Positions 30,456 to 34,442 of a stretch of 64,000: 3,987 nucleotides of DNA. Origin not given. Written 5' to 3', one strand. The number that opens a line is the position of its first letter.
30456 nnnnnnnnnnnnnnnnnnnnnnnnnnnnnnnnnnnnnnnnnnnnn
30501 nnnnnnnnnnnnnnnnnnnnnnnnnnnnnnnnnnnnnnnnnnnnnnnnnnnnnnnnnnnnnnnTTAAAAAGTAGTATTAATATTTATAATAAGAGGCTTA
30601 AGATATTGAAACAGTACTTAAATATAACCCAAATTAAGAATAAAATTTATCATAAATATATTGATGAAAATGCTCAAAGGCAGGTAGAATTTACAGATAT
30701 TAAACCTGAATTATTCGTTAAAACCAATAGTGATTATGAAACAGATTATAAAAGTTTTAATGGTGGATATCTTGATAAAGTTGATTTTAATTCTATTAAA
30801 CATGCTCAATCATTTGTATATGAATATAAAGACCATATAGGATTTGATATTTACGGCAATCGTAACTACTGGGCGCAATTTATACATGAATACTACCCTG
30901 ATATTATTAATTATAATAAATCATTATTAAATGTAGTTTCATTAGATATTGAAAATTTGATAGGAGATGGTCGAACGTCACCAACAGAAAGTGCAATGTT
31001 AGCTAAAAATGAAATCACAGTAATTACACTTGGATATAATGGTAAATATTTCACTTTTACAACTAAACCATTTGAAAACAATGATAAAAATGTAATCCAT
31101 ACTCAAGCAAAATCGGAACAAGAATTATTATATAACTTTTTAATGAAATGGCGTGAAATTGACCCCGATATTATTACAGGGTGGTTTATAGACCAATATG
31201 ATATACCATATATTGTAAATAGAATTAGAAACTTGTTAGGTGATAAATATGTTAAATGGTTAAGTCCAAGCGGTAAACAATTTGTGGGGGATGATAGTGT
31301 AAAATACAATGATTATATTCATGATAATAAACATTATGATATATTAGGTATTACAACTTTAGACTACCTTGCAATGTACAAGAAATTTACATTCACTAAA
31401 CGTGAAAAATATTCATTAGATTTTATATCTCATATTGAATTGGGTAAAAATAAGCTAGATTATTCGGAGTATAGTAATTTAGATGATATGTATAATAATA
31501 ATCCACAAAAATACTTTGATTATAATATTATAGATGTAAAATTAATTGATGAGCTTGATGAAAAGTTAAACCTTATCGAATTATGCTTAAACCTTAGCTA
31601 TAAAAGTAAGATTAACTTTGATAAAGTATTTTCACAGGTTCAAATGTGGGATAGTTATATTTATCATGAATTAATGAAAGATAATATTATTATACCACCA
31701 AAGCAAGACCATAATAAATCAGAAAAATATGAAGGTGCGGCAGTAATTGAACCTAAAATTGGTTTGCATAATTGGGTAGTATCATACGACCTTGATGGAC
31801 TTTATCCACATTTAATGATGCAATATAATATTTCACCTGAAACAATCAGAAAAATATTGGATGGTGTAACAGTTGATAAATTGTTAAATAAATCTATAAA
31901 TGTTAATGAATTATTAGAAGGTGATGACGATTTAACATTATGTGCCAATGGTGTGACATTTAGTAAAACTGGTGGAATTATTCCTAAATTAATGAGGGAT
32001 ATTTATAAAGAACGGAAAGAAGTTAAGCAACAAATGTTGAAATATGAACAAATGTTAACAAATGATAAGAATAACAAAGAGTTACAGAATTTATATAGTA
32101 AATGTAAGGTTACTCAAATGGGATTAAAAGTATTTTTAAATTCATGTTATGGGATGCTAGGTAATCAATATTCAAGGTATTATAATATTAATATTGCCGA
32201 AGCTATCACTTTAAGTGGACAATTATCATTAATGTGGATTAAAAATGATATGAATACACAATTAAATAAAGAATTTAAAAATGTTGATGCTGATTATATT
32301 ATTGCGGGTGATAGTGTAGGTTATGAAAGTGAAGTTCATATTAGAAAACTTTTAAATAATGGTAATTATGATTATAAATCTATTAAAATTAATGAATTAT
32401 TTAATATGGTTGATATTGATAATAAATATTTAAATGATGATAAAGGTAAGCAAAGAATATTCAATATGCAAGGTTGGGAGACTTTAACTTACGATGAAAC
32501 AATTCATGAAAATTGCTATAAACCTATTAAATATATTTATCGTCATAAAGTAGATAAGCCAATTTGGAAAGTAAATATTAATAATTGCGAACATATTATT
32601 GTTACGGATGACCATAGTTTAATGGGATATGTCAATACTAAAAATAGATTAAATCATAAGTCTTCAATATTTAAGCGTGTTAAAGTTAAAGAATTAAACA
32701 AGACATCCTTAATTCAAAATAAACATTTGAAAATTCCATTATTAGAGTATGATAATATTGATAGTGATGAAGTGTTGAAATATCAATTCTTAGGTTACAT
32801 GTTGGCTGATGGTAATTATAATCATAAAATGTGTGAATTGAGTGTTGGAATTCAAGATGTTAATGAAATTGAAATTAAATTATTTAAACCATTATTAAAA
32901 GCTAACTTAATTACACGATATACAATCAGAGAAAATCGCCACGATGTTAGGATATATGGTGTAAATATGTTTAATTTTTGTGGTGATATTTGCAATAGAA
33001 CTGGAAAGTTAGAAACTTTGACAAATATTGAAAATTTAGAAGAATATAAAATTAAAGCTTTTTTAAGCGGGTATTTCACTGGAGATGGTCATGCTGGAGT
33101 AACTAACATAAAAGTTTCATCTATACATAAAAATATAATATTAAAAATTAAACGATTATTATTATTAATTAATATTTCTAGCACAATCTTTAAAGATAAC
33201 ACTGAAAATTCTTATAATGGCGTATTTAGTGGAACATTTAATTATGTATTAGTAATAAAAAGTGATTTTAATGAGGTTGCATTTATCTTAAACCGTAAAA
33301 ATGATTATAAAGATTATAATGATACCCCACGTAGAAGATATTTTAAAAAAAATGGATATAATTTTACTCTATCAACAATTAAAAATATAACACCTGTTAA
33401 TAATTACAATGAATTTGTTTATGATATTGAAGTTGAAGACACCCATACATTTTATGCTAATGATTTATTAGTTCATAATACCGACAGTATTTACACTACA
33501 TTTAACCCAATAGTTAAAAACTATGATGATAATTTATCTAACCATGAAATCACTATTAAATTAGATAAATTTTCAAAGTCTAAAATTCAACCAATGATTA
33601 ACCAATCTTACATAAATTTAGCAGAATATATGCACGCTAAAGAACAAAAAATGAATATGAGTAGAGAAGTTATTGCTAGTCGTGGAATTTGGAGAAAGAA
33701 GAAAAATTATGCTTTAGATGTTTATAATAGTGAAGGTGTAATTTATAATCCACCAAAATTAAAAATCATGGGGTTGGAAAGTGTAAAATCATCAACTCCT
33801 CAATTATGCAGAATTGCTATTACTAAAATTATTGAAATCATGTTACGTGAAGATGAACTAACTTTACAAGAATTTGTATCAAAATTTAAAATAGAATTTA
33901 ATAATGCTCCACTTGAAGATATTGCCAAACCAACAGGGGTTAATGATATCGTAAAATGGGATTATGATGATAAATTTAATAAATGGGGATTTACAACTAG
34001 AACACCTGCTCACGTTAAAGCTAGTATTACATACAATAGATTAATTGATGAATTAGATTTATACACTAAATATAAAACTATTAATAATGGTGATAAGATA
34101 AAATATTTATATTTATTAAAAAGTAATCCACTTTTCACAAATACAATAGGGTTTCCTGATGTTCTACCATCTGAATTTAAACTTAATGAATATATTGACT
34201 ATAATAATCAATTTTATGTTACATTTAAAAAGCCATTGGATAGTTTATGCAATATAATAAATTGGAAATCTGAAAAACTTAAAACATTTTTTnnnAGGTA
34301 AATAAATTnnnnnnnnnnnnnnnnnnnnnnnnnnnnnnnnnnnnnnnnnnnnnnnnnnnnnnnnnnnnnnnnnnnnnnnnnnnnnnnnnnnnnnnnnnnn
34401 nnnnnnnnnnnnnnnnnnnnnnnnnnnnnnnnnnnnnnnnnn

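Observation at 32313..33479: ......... intein splitting DNA polymerase motif C (DTDS)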

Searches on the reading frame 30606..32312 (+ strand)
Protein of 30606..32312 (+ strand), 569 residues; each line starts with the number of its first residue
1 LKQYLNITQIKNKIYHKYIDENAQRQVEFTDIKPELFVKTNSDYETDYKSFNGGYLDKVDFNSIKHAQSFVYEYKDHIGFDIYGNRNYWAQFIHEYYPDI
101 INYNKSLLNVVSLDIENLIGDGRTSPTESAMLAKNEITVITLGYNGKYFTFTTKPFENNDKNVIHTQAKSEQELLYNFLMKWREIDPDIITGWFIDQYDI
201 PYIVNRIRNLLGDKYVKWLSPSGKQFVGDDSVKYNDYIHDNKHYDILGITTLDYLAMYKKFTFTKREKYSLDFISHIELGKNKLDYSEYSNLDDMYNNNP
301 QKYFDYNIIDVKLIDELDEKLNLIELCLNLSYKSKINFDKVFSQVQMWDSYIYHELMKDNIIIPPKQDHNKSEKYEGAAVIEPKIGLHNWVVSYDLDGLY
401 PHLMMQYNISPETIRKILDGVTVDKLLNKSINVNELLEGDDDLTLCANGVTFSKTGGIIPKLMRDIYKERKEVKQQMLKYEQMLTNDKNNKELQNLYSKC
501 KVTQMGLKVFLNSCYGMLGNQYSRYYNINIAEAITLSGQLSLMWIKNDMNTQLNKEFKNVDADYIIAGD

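Call 62: find_related_loci(query=window:30606-32312:+, collection=viral_contigs, flank=6000)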
Query window:30606-32312:+ (569 aa) in viral_contigs; peptide patterns used: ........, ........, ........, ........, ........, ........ (x = any residue, [..] = any of these).
599 stretches matched a pattern (row limit reached: there are more); 591 encode a relative of the query (tblastn E <= 1e-3); the best 80 are kept; 80 distinct loci.
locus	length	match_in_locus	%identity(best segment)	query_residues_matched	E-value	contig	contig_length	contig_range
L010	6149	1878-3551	42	1-569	3e-131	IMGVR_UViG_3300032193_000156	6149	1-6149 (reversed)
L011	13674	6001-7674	41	1-569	2e-130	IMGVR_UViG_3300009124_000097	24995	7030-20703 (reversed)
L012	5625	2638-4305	41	4-569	1e-130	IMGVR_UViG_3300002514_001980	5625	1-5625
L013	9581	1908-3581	41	1-569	3e-129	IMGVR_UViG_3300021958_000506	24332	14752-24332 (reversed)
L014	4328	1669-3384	40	1-569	1e-131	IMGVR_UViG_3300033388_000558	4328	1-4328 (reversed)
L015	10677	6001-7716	40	1-569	6e-128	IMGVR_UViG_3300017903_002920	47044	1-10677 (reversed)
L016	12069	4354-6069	40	1-569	6e-128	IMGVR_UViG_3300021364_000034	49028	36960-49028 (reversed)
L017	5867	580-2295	40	1-569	5e-128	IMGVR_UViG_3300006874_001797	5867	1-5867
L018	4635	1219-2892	41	1-569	3e-129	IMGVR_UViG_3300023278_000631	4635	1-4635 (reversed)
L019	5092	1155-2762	42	25-569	2e-128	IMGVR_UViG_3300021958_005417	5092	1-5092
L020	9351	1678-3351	41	1-569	2e-127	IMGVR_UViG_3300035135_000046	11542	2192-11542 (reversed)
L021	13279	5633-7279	40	1-569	2e-127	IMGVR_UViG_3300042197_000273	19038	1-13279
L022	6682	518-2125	42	25-569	1e-127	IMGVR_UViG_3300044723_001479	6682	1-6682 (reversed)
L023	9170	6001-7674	41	1-569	6e-129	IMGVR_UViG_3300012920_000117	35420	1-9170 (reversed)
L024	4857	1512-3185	40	1-569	2e-127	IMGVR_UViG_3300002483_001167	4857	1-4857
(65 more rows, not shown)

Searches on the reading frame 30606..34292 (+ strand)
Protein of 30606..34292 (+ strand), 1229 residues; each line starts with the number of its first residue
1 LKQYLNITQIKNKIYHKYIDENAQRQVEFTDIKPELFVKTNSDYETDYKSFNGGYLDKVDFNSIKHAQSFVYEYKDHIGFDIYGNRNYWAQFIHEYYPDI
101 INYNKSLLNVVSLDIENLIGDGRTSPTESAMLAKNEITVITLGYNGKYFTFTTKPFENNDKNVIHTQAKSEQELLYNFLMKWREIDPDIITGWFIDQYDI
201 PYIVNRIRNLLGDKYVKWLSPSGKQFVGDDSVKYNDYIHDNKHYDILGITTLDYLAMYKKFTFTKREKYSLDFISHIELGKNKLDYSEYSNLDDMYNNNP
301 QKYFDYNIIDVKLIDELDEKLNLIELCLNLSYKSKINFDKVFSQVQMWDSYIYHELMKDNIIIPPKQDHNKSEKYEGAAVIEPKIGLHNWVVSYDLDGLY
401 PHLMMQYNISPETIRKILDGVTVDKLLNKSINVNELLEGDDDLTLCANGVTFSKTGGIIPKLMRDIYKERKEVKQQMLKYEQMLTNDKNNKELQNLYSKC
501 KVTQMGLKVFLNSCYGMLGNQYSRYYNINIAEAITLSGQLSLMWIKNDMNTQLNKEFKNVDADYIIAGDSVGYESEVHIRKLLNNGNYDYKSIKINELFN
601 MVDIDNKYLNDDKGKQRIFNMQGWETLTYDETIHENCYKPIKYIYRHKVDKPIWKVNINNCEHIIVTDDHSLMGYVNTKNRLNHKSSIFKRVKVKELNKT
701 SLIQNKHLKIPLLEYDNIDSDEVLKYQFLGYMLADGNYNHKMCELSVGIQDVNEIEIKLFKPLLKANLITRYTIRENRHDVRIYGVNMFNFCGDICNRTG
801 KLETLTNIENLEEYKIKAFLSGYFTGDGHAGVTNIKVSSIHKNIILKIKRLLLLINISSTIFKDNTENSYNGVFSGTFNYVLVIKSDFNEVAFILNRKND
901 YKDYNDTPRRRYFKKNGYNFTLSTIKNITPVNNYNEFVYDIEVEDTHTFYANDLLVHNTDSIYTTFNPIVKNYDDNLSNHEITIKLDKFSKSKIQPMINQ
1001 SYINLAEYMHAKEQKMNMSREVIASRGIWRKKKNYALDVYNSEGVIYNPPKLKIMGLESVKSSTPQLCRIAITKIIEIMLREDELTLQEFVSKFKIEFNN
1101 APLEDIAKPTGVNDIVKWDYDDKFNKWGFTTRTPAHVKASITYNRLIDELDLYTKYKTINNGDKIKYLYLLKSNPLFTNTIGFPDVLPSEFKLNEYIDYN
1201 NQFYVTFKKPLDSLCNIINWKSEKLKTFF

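Call 3: search_protein_families(library=pfam, proteins=[window:30606-34292:+], max_evalue=0.1)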
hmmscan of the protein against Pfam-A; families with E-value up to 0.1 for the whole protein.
window:30606-34292:+ (1229 aa): 4 families
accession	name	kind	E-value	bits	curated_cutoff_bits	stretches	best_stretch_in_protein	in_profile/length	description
PF00136.26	DNA_pol_B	-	1.6e-28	100.1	23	1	350-554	17-203/453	DNA polymerase family B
PF03104.25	DNA_pol_B_exo1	-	9.2e-17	61.7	23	1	106-272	62-240/242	DNA polymerase family B, exonuclease domain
PF14890.11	Intein_splicing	-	2.1e-12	47.5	35.8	1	593-958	10-155/155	Intein splicing domain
PF14528.11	LAGLIDADG_3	-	7.6e-11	42.6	22.5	1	817-887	4-72/82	LAGLIDADG-like domain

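Call 5: search_dna_similar(query=window:30606-34292:+, collection=phages, mode=protein, max_rows=40)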
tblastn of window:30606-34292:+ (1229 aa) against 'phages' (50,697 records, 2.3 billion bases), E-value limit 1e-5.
Records with a match: 2660; places in all: 2743; records where one place covers at least 80% of the query: 0.
Best place of each record, by identity: <60% 2660.
By first word of the organism name: Escherichia 675; Synechococcus 377; Klebsiella 334; Salmonella 199; Vibrio 136; Aeromonas 92; Shigella 89; Acinetobacter 73; Cyanophage 61; Enterobacter 59; and 65 more.
By host as written in the record: - 468; Escherichia coli 281; Klebsiella pneumoniae 115; Synechococcus 107; Synechococcus sp. 38; Aeromonas salmonicida 38; Escherichia coli O157:H7 38; Salmonella enterica 30; and 579 more.
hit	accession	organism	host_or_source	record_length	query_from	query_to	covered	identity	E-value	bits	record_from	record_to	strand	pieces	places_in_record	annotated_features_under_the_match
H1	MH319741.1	Marine virus AG-345-E15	single cell amplified by WGA-X; seawater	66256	1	1229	72%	41.5%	4e-126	634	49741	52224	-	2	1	record has no annotation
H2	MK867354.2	Synechococcus phage S-SCSM1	Synechococcus sp. WH 7803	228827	1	1229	72%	40.9%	1e-115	608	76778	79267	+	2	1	DNA polymerase | hypothetical protein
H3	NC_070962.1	Synechococcus phage S-SCSM1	Synechococcus sp. WH 7803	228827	1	1229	72%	40.9%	1e-115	608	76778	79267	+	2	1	DNA polymerase | hypothetical protein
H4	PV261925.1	Synechococcus phage RB11-B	Synechococcus sp. MW02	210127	1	1229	72%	40.6%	7e-119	632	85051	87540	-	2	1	DNA polymerase | hypothetical protein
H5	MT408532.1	Synechococcus phage SynMITS9220M01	Synechococcus sp. MIT S9220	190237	1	1229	72%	40.6%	5e-114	610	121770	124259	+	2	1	DNA polymerase | hypothetical protein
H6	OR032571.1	Synechococcus phage DSL-LC02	Synechococcus sp.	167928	21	1228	71%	41.0%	9e-119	630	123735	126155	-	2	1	DNA polymerase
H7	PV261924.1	Synechococcus phage RN05-S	Synechococcus sp. MW02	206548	1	1229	72%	40.0%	1e-117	629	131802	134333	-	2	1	DNA polymerase family B | hypothetical protein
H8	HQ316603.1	Cyanophage S-SSM6b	Synechococcus sp. WH8109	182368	4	1228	72%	40.0%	5e-119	622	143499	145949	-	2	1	hypothetical protein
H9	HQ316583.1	Synechococcus phage S-SSM4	Synechococcus sp. WH8018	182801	4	1228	72%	40.0%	5e-119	622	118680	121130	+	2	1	DNA polymerase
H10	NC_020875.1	Synechococcus phage S-SSM4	Synechococcus sp. WH8018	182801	4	1228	72%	40.0%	5e-119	622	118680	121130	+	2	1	DNA polymerase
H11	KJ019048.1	Synechococcus phage ACG-2014d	-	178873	4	1228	72%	39.9%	1e-122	635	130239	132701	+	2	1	DNA polymerase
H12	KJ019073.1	Synechococcus phage ACG-2014d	-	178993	4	1228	72%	39.9%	1e-122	635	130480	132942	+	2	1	DNA polymerase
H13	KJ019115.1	Synechococcus phage ACG-2014d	-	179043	4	1228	72%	39.9%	1e-122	635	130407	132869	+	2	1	DNA polymerase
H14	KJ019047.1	Synechococcus phage ACG-2014d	-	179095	4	1228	72%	39.9%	1e-122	635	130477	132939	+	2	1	DNA polymerase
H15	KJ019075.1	Synechococcus phage ACG-2014d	-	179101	4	1228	72%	39.9%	1e-122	635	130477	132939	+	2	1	DNA polymerase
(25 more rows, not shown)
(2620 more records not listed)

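Call 11: find_encoding_contigs(protein=window:30606-34292:+, flank=10000, max_places=4)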
Protein window:30606-34292:+ (1229 aa): 1 contig read that carries it; 1 place shown.
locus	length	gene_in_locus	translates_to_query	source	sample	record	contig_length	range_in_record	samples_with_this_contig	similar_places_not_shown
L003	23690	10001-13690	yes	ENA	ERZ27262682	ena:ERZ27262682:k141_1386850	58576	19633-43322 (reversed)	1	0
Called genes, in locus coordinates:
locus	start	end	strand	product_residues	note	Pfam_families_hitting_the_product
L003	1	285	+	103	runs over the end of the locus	-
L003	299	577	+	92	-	-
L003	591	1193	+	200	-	-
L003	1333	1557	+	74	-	-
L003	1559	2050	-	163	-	PF23849:Phage_TTP_2, PF06841:Phage_T4_gp19 (weak)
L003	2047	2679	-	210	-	PF26869:Phage_T4_gp2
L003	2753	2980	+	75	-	-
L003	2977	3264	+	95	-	-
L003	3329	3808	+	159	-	-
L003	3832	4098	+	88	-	-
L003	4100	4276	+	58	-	-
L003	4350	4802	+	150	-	-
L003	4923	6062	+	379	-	PF09511:RNA_lig_T4_1, PF20819:T4_Rnl1_C (weak)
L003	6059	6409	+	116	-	PF14216:DUF4326, PF22751:DUF488-N3a (faint)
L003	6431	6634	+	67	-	-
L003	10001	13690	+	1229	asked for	PF03104:DNA_pol_B_exo1, PF00136:DNA_pol_B, PF14890:Intein_splicing, PF14528:LAGLIDADG_3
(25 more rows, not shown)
